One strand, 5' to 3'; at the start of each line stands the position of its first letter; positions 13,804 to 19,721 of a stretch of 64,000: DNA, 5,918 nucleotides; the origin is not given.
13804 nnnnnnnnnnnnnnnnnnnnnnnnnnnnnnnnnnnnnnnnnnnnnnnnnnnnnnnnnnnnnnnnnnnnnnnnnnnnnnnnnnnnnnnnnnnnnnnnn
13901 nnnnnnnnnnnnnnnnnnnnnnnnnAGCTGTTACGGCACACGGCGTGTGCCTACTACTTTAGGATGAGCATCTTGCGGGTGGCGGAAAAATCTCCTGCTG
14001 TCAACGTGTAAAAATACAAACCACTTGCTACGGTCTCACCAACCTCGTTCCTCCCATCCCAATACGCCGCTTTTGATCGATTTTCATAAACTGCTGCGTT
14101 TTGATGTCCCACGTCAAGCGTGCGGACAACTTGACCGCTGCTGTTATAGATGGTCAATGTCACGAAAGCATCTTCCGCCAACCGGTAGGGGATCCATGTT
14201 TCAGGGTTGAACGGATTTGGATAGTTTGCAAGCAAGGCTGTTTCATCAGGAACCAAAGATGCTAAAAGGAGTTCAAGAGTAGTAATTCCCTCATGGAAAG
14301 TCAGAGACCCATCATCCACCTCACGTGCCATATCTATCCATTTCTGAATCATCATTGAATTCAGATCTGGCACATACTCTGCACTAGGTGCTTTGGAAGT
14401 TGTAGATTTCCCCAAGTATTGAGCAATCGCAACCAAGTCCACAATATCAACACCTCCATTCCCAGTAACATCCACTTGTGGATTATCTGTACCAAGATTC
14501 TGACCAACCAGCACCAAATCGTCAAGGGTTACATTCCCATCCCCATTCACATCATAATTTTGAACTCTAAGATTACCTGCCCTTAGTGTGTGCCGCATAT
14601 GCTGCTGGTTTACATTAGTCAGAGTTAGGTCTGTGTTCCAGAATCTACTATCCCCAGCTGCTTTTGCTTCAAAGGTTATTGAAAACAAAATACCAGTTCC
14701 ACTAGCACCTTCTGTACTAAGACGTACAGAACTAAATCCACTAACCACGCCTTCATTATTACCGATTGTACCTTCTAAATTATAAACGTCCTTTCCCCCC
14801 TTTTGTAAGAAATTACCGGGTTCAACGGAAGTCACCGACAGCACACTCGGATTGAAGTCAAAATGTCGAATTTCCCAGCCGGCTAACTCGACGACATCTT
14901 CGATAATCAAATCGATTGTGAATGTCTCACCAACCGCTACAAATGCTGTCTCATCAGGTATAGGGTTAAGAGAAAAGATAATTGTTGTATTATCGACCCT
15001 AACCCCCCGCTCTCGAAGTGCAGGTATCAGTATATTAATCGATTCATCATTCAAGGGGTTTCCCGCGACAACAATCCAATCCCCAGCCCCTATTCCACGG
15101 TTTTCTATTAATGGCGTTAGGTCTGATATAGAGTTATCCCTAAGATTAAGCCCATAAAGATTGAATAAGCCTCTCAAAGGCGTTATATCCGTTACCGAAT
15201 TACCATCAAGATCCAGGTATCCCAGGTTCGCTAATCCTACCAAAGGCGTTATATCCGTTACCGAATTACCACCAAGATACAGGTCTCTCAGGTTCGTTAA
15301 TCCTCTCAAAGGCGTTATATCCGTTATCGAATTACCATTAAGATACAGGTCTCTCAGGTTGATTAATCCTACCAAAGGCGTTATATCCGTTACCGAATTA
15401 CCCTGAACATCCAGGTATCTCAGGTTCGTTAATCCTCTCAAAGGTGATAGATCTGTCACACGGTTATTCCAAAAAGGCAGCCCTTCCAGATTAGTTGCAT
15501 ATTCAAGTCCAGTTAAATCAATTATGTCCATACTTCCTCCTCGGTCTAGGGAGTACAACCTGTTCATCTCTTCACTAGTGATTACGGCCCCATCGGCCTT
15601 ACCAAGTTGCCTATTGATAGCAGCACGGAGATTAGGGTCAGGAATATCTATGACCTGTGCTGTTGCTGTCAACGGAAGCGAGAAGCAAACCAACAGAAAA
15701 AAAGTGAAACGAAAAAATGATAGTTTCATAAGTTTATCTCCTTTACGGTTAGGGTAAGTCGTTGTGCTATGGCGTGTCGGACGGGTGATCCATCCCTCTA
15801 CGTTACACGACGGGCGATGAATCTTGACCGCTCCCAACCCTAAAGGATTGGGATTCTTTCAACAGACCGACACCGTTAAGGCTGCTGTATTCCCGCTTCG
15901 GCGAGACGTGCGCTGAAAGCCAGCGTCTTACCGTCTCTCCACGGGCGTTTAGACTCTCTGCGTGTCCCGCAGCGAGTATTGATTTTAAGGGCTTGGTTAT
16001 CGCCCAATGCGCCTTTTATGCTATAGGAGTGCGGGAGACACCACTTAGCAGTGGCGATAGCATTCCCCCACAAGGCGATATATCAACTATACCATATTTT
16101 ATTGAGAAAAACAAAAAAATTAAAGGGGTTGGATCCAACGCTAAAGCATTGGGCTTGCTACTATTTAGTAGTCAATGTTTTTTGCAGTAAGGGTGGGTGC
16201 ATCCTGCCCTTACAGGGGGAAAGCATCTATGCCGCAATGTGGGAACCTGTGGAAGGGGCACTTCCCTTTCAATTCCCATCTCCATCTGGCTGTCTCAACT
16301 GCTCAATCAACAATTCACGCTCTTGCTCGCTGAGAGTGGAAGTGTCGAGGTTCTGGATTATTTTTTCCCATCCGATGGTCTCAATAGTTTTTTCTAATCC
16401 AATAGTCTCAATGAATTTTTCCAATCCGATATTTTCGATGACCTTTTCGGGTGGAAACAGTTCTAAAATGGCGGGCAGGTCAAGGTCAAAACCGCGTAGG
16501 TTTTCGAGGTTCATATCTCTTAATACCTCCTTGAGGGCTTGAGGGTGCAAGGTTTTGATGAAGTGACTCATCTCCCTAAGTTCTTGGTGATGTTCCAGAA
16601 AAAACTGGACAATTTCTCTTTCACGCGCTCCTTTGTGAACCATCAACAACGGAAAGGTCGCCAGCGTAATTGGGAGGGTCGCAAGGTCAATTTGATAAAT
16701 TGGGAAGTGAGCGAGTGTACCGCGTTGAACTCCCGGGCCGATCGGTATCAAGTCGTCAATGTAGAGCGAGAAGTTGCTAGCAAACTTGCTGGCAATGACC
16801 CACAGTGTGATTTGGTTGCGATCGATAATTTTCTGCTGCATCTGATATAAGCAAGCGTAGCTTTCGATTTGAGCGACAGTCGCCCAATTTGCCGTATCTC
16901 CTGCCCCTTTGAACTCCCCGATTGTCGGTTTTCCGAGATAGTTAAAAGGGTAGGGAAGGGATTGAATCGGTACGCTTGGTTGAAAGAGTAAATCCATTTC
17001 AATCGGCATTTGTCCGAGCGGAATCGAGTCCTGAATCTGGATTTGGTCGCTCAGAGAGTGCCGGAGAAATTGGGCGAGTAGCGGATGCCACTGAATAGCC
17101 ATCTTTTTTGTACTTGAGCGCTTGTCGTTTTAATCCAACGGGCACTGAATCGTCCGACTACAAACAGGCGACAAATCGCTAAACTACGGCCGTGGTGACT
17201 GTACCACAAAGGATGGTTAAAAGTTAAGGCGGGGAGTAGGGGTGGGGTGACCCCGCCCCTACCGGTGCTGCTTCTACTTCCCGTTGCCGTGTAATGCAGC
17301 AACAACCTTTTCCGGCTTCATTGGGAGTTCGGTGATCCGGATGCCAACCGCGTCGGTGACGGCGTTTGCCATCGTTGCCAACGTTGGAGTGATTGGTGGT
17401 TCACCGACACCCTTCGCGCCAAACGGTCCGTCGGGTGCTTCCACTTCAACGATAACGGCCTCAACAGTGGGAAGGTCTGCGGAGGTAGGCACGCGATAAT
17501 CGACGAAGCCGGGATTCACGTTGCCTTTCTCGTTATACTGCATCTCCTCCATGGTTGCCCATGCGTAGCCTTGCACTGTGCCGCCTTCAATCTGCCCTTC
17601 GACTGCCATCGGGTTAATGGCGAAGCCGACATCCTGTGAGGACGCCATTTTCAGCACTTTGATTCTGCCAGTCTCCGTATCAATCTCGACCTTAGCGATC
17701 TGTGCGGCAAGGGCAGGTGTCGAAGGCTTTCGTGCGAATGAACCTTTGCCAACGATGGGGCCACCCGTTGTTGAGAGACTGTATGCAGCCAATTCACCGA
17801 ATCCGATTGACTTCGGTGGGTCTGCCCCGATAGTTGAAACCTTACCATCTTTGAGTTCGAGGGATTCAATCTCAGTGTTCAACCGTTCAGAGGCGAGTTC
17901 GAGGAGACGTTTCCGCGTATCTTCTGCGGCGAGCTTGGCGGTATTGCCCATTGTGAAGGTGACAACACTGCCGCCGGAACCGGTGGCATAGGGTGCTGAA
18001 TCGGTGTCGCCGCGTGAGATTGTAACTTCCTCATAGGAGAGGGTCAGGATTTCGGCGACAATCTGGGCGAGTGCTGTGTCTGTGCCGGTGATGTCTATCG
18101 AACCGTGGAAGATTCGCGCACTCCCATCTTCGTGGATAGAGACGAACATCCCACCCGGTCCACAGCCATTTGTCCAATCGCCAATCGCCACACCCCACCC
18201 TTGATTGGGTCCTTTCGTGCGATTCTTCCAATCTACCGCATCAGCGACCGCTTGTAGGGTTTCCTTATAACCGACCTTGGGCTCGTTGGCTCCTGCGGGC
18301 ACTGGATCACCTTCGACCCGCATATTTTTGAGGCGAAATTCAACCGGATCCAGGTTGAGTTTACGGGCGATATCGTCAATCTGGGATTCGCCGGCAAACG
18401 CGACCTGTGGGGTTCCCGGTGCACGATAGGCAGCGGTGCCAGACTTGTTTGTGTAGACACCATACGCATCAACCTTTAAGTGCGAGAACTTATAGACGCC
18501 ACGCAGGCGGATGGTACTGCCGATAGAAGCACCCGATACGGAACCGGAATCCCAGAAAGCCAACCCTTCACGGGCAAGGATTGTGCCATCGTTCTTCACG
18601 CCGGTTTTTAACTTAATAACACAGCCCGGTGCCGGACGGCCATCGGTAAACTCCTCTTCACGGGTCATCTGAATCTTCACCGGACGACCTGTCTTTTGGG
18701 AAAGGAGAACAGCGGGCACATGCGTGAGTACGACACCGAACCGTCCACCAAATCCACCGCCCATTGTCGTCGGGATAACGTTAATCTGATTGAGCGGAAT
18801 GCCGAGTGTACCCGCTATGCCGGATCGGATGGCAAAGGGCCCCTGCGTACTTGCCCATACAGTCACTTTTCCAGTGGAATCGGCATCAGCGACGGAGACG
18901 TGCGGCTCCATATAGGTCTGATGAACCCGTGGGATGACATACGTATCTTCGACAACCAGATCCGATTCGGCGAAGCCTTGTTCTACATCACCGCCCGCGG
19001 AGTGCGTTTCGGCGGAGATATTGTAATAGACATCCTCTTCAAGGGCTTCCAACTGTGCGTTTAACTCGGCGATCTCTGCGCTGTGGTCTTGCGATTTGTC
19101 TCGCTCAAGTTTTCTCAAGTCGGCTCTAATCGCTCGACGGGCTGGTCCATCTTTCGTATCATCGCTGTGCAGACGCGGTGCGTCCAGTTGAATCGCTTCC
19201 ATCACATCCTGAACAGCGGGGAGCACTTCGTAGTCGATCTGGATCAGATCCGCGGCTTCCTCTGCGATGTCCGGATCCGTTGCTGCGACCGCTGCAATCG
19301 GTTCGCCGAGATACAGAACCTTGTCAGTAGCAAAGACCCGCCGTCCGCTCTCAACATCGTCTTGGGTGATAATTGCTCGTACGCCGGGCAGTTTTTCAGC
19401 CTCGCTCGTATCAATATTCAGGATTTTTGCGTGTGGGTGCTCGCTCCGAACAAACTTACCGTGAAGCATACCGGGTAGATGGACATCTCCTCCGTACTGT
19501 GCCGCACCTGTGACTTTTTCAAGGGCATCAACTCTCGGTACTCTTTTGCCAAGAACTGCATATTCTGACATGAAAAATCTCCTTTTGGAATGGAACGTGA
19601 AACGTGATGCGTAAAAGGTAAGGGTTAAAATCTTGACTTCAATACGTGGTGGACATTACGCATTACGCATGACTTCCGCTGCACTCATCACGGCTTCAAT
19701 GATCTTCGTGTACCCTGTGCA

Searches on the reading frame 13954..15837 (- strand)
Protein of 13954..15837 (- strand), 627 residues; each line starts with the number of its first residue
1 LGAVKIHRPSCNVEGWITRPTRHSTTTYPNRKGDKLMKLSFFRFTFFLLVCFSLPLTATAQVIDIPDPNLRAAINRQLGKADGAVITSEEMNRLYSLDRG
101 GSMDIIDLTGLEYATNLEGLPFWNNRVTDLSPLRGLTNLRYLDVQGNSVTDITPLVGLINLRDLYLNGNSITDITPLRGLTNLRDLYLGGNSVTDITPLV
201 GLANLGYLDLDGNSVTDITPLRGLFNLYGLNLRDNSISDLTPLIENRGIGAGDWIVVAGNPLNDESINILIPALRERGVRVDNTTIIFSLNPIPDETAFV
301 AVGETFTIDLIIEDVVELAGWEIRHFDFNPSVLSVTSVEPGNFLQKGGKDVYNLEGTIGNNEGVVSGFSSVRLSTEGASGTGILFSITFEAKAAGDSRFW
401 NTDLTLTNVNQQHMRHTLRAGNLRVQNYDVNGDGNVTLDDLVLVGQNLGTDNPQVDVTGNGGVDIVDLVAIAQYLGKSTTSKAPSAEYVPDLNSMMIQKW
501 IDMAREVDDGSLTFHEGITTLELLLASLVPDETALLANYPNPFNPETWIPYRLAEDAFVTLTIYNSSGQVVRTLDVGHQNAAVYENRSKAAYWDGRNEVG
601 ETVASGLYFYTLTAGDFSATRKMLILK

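Call 65: search_protein_families(library=pfam, proteins=[window:13954-15837:-], max_evalue=0.001)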
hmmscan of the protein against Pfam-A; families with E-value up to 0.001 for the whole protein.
window:13954-15837:- (627 aa): 9 families
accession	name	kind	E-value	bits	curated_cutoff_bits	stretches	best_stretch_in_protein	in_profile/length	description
PF12799.13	LRR_4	-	1.4e-24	86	27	2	160-199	2-42/44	Leucine Rich repeats (2 copies)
PF13855.12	LRR_8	-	1e-12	48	27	2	160-214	2-60/61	Leucine rich repeat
PF13860.13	FlgD_ig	-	3e-09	37.2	27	1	555-614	20-75/79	FlgD Ig-like domain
PF00963.24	Cohesin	-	4.8e-08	33.7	24.1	1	297-418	9-132/139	Cohesin domain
PF23952.1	LRR_EndoS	-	1.2e-07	32.4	27.9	0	65-143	1-74/116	Endo-beta-N-acetylglucosaminidase EndoS LRR domain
PF00404.24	Dockerin_1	-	1.4e-07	32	22.9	0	416-448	24-56/57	Dockerin type I domain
PF13585.12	CHU_C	-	5.1e-05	23.8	27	1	582-615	40-74/86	CHU_C Type IX secretion signal domain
PF18962.6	Por_Secre_tail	-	7.1e-05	23.5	27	0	539-625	2-75/75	Secretion system C-terminal sorting domain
PF00560.39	LRR_1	-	0.00081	19.5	20.6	0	160-176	1-17/23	Leucine Rich Repeat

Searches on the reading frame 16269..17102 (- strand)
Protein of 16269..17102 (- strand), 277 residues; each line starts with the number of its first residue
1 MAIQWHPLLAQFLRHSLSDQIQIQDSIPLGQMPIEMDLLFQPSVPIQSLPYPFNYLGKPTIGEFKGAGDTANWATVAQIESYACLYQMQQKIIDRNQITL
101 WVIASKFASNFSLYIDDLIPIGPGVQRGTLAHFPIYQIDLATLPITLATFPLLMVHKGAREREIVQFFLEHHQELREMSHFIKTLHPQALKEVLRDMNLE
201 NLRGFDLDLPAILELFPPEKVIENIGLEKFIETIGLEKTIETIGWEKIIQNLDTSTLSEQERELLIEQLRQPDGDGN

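Call 7: search_protein_families(library=pfam, proteins=[window:16269-17102:-], max_evalue=1)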
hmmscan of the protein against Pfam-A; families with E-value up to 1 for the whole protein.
window:16269-17102:- (277 aa): 1 family
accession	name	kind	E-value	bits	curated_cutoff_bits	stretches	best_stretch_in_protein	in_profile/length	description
PF03201.21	HMD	-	0.17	12.6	23.1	0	228-264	52-88/97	H2-forming N5,N10-methylene-tetrahydromethanopterin dehydrogenase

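Call 79: search_protein_families(library=ncbifam, proteins=[window:16269-17102:-], max_evalue=0.001)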
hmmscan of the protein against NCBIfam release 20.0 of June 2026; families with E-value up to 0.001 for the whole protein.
window:16269-17102:- (277 aa): 0 families

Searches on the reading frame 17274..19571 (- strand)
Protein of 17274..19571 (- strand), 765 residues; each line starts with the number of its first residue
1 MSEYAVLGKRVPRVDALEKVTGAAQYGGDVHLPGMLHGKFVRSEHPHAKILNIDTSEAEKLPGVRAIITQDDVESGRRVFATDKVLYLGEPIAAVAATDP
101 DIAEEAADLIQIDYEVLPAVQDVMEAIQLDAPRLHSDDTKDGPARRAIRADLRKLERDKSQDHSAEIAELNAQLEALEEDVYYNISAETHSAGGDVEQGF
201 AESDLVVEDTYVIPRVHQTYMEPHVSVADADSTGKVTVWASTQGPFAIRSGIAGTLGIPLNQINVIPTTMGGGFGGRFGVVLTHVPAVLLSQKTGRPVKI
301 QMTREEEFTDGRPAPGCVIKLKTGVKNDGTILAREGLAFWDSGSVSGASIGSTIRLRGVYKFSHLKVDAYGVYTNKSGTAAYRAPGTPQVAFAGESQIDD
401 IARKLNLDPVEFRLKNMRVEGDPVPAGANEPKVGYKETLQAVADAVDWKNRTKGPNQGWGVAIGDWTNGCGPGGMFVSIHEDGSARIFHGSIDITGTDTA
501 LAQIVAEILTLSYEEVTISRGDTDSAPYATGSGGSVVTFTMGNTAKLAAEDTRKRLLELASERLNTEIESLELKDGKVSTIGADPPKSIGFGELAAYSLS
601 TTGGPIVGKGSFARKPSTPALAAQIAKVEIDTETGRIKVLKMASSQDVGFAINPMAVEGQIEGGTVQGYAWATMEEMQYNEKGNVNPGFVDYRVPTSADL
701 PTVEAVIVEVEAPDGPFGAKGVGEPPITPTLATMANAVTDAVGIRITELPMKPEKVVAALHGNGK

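Call 79: search_protein_families(library=ncbifam, proteins=[window:17274-19571:-], max_evalue=0.001)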
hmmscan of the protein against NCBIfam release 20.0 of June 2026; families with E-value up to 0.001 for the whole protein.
window:17274-19571:- (765 aa): 13 families
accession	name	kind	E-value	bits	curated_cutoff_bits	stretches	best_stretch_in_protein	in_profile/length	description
TIGR03194.1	4hydrxCoA_A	equivalog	2.4e-156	522.2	994.55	2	170-760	126-746/746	4-hydroxybenzoyl-CoA reductase subunit alpha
NF043082.1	XdhA_XDHase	equivalog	2e-146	489.2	780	2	168-763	138-755/758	xanthine dehydrogenase subunit XdhA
NF007426.0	PRK09970.1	equivalog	6.6e-140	467.5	916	2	175-764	150-759/761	xanthine dehydrogenase molybdenum-binding subunit XdhA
NF041018.1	glyceraldDH_alpha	equivalog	1.8e-116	390.3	790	2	176-757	147-741/741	glyceraldehyde dehydrogenase subunit alpha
TIGR03196.1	pucD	equivalog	2.5e-107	360.2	783.65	2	183-758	143-756/763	xanthine dehydrogenase subunit D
NF040766.1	CODH_aero_grp5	exception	1.4e-96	324.5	950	4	172-596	144-592/785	aerobic carbon-monoxide dehydrogenase large subunit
TIGR02416.1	CO_dehy_Mo_lg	equivalog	1.4e-89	301.3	991.15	3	477-755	480-766/770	aerobic carbon-monoxide dehydrogenase large subunit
TIGR03311.1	Se_dep_XDH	equivalog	9.7e-88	295.2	830.45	3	183-564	304-686/848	selenium-dependent xanthine dehydrogenase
TIGR03313.1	Se_sel_red_Mo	hypoth_equivalog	3.2e-87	293.2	1101.9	1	4-760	165-949/951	molybdopterin-dependent oxidoreductase Mo/Fe-S-binding subunit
NF045668.1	pterin_aldehy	equivalog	2.5e-86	290.6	1100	1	5-760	173-904/905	molybdopterin-dependent aldehyde oxidoreductase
NF041671.1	peri_hyde_PaoC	equivalog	3.9e-85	286.7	1180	2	169-760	142-731/735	aldehyde oxidoreductase molybdenum-binding subunit PaoC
TIGR02965.1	xanthine_xdhB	equivalog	2.8e-79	267.2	849.5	3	474-743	449-730/758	xanthine dehydrogenase molybdopterin binding subunit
TIGR02969.1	mam_aldehyde_ox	subfamily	9.6e-50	169.1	1912.3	2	177-728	703-1266/1330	aldehyde oxidase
